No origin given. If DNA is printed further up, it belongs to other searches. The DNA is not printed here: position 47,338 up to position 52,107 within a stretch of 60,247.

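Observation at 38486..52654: Candidate extracellular copper-oxidase locus: two giant multidomain oxidases + DDHG-repeat protein + two-component system + MauE-like protein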

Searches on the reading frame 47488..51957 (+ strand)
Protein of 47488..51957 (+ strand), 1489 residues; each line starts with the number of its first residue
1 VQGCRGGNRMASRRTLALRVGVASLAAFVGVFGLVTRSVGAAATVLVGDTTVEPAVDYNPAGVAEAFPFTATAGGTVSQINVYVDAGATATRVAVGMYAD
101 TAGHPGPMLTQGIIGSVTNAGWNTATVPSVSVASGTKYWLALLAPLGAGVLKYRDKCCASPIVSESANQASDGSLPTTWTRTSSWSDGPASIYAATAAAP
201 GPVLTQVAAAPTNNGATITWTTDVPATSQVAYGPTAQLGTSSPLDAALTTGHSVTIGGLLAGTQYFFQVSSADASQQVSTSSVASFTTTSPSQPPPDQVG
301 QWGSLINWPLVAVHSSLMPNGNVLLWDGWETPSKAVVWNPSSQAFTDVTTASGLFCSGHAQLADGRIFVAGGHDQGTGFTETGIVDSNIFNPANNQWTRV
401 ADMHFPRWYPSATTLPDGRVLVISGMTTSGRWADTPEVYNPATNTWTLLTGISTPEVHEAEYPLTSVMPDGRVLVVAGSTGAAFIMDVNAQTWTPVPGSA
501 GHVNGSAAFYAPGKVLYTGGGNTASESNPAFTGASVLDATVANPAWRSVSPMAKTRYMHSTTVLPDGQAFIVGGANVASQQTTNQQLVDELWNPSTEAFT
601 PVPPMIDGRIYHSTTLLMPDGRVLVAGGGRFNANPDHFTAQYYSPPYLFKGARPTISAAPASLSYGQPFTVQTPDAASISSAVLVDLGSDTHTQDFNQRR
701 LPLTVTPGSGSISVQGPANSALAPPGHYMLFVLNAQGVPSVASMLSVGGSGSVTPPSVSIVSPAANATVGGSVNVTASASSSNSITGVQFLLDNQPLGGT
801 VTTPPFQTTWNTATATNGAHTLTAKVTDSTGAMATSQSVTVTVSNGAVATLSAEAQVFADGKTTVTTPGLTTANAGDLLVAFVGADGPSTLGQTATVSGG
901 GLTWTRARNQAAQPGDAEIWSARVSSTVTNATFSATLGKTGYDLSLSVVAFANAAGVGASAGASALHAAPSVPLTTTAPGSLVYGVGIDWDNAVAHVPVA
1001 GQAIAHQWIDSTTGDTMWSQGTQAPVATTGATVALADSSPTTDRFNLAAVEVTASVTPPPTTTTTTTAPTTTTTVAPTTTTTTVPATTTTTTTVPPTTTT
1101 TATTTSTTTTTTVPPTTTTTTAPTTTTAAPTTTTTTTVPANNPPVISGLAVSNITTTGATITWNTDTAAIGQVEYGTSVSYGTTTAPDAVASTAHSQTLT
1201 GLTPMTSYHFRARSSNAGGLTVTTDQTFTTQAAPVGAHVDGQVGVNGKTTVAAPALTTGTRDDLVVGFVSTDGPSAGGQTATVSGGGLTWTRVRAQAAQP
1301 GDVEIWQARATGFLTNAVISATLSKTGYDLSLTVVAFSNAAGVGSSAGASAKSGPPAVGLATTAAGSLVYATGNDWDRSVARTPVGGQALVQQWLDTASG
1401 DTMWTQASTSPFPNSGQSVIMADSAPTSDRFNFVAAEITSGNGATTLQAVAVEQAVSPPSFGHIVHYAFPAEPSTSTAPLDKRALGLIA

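Call 7: search_protein_families(library=pfam, proteins=[window:47488-51957:+], max_evalue=0.01)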
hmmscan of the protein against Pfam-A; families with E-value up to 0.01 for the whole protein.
window:47488-51957:+ (1489 aa): 13 families
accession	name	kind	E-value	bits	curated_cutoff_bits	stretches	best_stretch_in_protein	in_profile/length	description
PF09118.17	GO-like_E_set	-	1.8e-24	86.3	25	1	653-746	1-99/100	Galactose oxidase-like, Early set domain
PF07646.21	Kelch_2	-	1.8e-22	78.5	21.3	2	407-452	1-47/48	Kelch motif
PF13964.12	Kelch_6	-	1.1e-20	73.2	25.3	3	406-455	1-49/50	Kelch motif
PF07250.17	Glyoxal_oxid_N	-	2.2e-18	66.8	37.5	2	334-482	47-192/243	Glyoxal oxidase N-terminus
PF17957.7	Big_7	-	1e-16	61.7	24.1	1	756-824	1-70/70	Bacterial Ig domain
PF13418.12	Kelch_4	-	2e-13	50.5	21.6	1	406-449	1-44/49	Galactose oxidase, central domain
PF24981.1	Beta-prop_ATRN-LZTR1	-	9.9e-13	48.4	50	2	487-645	73-236/289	Attractin/LZTR1 beta-propeller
PF16656.11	Pur_ac_phosph_N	-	9.9e-12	45.7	30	2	1149-1230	6-93/93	Purple acid Phosphatase, N-terminal domain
PF24681.1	Kelch_KLHDC2_KLHL20_DRC7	-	1.1e-11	44.9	50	2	359-475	107-218/221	KLHDC2/KLHL20/DRC7 Kelch-repeats domain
PF01344.31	Kelch_1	-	2e-10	40.4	20.1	1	409-449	3-42/46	Kelch motif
PF25210.1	Kelch_FKB95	-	8.5e-10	39.1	70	1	389-496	62-165/268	FKB95, Kelch-repeats domain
PF13415.12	Kelch_3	-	8.9e-08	32.6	22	0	567-616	2-47/48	Galactose oxidase, central domain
PF00041.27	fn3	-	1e-07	32.5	25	1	1147-1226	4-80/84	Fibronectin type III domain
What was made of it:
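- Checked: (5) ORF 47488..51957 + (probable ATG at 47515, 1480 aa) has Glyoxal_oxid_N, Kelch, GO-like_E_set and Big_7 (call 7).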

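Call 24: find_homologous_proteins(query=window:47488-51954:+, max_evalue=1e-10)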
Query window:47488-51954:+ (1489 aa): 1241 proteins with E <= 1e-10 among 8000 candidates; the best 120 are listed.
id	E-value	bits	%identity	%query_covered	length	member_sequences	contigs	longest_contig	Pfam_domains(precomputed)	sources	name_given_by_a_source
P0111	0.0e+0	2866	94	69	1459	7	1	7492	PF07646.22,PF13418.13,PF24681.2,PF13415.13,PF17957.8,PF09118.18,PF24981.2,PF01344.32,PF25210.2,PF16656.12,PF07250.18,PF13964.13,PF00041.28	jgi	jgi:hypothetical protein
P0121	0.0e+0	2798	90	70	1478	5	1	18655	PF07646.22,PF13418.13,PF24681.2,PF13415.13,PF17957.8,PF09118.18,PF24981.2,PF01344.32,PF25210.2,PF16656.12,PF07250.18,PF13964.13,PF00041.28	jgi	jgi:hypothetical protein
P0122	0.0e+0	1088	46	43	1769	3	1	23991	PF16655.13,PF07646.22,PF13418.13,PF25059.2,PF13415.13,PF23376.2,PF17957.8,PF13385.14,PF09118.18,PF25077.2,PF24981.2,PF25788.3,PF01344.32,PF25210.2,PF16656.12,PF07250.18,PF13964.13,PF16893.12,PF00041.28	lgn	-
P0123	0.0e+0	1084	49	42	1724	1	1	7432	PF16655.13,PF07646.22,PF15418.13,PF13418.13,PF24681.2,PF13415.13,PF23376.2,PF17957.8,PF13385.14,PF13750.13,PF09118.18,PF24981.2,PF01344.32,PF25210.2,PF16656.12,PF07250.18,PF13964.13,PF00041.28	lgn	-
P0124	0.0e+0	1056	52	68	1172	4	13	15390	PF07646.22,PF13418.13,PF24681.2,PF13415.13,PF17957.8,PF09118.18,PF24981.2,PF01344.32,PF25210.2,PF16656.12,PF07250.18,PF13964.13,PF00041.28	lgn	-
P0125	0.0e+0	1038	46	56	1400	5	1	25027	PF16655.13,PF07646.22,PF13418.13,PF24681.2,PF13415.13,PF09118.18,PF24981.2,PF01344.32,PF16656.12,PF07250.18,PF13964.13,PF00041.28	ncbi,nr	ncbi:MAG TPA: fibronectin type III domain-containing protein [Acidimicrobiales bacterium]|nr:fibrone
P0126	2.5e-298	1011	48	46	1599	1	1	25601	PF16655.13,PF07646.22,PF13418.13,PF24681.2,PF13415.13,PF17957.8,PF13385.14,PF09118.18,PF24981.2,PF01344.32,PF25210.2,PF16656.12,PF07250.18,PF13964.13,PF00041.28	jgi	jgi:Concanavalin A-like lectin/glucanases superfamily/Domain of unknown function (DUF1929)/Bacterial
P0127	1.6e-290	985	48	43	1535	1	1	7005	PF07646.22,PF13418.13,PF17957.8,PF13385.14,PF09118.18,PF24981.2,PF01344.32,PF25210.2,PF16656.12,PF07250.18,PF13964.13,PF00041.28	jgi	jgi:hypothetical protein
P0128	2.8e-290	985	49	42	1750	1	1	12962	PF16655.13,PF07646.22,PF13418.13,PF24681.2,PF13415.13,PF17957.8,PF13385.14,PF09118.18,PF01344.32,PF25210.2,PF16656.12,PF07250.18,PF13964.13,PF00041.28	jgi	jgi:plastocyanin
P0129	9.9e-288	976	46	42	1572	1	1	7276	PF16655.13,PF07646.22,PF13418.13,PF25059.2,PF24681.2,PF13415.13,PF23376.2,PF17957.8,PF13385.14,PF09118.18,PF24981.2,PF01344.32,PF25210.2,PF16656.12,PF07250.18,PF13964.13,PF00041.28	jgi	jgi:hypothetical protein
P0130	1.7e-283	962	57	56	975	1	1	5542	PF07646.22,PF13418.13,PF24681.2,PF13415.13,PF17957.8,PF09118.18,PF24981.2,PF01344.32,PF25210.2,PF16656.12,PF07250.18,PF13964.13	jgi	jgi:hypothetical protein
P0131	5.7e-281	954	52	37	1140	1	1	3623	PF13313.12,PF07646.22,PF13418.13,PF24681.2,PF13415.13,PF17957.8,PF09118.18,PF24981.2,PF01344.32,PF25210.2,PF16656.12,PF07250.18,PF13964.13,PF00041.28,PF19077.7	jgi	jgi:hypothetical protein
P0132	9.1e-279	946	48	43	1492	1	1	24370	PF07646.22,PF13418.13,PF07250.18,PF13964.13,PF17957.8,PF13385.14,PF09118.18,PF00041.28,PF16656.12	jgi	jgi:hypothetical protein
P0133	1.1e-277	943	51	51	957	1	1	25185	PF07646.22,PF13418.13,PF07250.18,PF13964.13,PF24681.2,PF13415.13,PF17957.8,PF09118.18,PF24981.2,PF01344.32,PF25210.2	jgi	jgi:hypothetical protein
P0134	2.1e-277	942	52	51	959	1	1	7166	PF24996.1,PF07646.22,PF13418.13,PF07250.18,PF13964.13,PF17957.8,PF09118.18,PF24981.2,PF01344.32,PF25210.2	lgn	-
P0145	2.8e-264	898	51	51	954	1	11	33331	PF07646.22,PF13418.13,PF07250.18,PF13964.13,PF13415.13,PF17957.8,PF09118.18,PF24981.2,PF01344.32,PF25210.2,PF19077.7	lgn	-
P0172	9.9e-239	814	40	39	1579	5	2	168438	PF25059.2,PF01186.23,PF23376.2,PF00041.28,PF16656.12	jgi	-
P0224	1.4e-186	641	40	58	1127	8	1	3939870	PF13418.13,PF07250.18,PF09118.18,PF01344.32,PF00041.28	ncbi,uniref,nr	ncbi:galactose oxidase-like domain-containing protein [Sinomonas sp. R1AF57]|uniref:galactose oxidas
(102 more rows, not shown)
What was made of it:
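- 47515..51957 (+): Gene F: secreted CRO multidomain protein (1480 aa from ATG 47515; first possible start GTG 47488). 90-94%-identical orthologues P0111 and P0121 (call 24).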

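Call 25: find_encoding_contigs(protein=P0125, flank=10000, max_places=3)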
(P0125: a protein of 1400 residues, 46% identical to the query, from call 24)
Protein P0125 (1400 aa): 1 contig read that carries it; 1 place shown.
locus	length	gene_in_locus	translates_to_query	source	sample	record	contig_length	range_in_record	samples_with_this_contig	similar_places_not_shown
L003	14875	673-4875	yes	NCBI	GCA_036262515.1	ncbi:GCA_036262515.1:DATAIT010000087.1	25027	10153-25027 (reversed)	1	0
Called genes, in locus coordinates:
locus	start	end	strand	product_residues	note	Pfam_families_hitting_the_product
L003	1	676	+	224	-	PF04234:CopC (faint), PF13205:Big_5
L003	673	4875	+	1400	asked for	PF13418:Beta-prop_TYW4 (faint), PF00041:fn3 (faint), PF16656:Pur_ac_phosph_N (weak), PF07250:Glyoxal_oxid_N, PF24681:Kelch_KLHDC2_KLHL20_DRC7 (weak), PF13964:Beta-prop_Calicin (weak), PF09118:GO-like_E_set, PF16656:Pur_ac_phosph_N, +5 more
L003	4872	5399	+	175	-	-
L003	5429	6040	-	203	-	PF25087:GMPPB_C (faint), PF25084:LbH_EIF2B (faint), PF00132:Hexapep (weak), PF14602:Hexapep_2 (faint)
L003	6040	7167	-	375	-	PF00155:Aminotran_1_2, PF00266:Aminotran_5 (weak), PF01041:DegT_DnrJ_EryC1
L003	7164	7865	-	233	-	PF17836:PglD_N (weak), PF00132:Hexapep (weak)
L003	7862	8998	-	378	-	PF00155:Aminotran_1_2 (weak), PF01041:DegT_DnrJ_EryC1, PF01212:Beta_elim_lyase (weak), PF00266:Aminotran_5 (weak)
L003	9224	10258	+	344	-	PF01408:GFO_IDH_MocA, PF22725:GFO_IDH_MocA_C3 (weak)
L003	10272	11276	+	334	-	PF01073:3Beta_HSD, PF01370:Epimerase, PF02719:Polysacc_synt_2, PF04321:RmlD_sub_bind, PF05368:NmrA, PF07993:NAD_binding_4 (weak), PF16363:GDP_Man_Dehyd, PF13460:NAD_binding_10, +1 more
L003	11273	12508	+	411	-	PF01266:DAO, PF06039:Mqo (faint), PF13450:NAD_binding_8 (weak)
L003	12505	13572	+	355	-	PF00535:Glycos_transf_2, PF10111:Glyco_tranf_2_2 (weak), PF13641:Glyco_tranf_2_3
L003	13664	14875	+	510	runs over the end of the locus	PF01943:Polysacc_synt, PF13440:Polysacc_synt_3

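Call 26: find_encoding_contigs(protein=P0172, flank=10000, max_places=3)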
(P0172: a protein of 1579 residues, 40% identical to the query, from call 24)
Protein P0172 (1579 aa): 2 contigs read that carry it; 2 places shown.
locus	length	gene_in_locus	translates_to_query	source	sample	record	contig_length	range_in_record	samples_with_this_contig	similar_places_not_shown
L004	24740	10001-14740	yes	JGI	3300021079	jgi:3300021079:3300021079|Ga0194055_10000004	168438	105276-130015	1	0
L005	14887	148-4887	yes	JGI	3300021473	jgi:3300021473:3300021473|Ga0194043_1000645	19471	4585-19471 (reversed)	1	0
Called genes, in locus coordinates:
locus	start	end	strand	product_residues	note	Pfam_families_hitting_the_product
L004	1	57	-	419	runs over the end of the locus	PF02771:Acyl-CoA_dh_N, PF02770:Acyl-CoA_dh_M, PF00441:Acyl-CoA_dh_1, PF08028:Acyl-CoA_dh_2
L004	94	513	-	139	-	PF01050:MannoseP_isomer, PF07883:Cupin_2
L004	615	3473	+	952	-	PF01751:Toprim, PF01131:Topoisom_bac, PF13368:Toprim_C_rpt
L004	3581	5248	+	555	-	PF05977:MFS_3, PF07690:MFS_1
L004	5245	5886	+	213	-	PF02223:Thymidylate_kin, PF13521:AAA_28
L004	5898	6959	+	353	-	PF13177:DNA_pol3_delta2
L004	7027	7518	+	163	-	PF02627:CMD (weak)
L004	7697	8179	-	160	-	PF26549:Tricorn_N, PF07676:PD40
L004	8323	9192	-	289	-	-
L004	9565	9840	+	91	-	-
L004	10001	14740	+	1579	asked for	PF01186:Lysyl_oxidase, PF25059:FN3_DSCAM-DSCAML_C (faint), PF00041:fn3 (faint), PF23376:Fn3_VIN3 (faint), PF16656:Pur_ac_phosph_N (weak)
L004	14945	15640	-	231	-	PF01323:DSBA, PF22234:Rv2466c-like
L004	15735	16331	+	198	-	PF04542:Sigma70_r2, PF08281:Sigma70_r4_2, PF04545:Sigma70_r4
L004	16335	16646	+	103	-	PF13490:zf-HC2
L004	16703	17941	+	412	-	PF10103:Zincin_2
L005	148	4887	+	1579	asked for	PF01186:Lysyl_oxidase, PF25059:FN3_DSCAM-DSCAML_C (faint), PF00041:fn3 (faint), PF23376:Fn3_VIN3 (faint), PF16656:Pur_ac_phosph_N (weak)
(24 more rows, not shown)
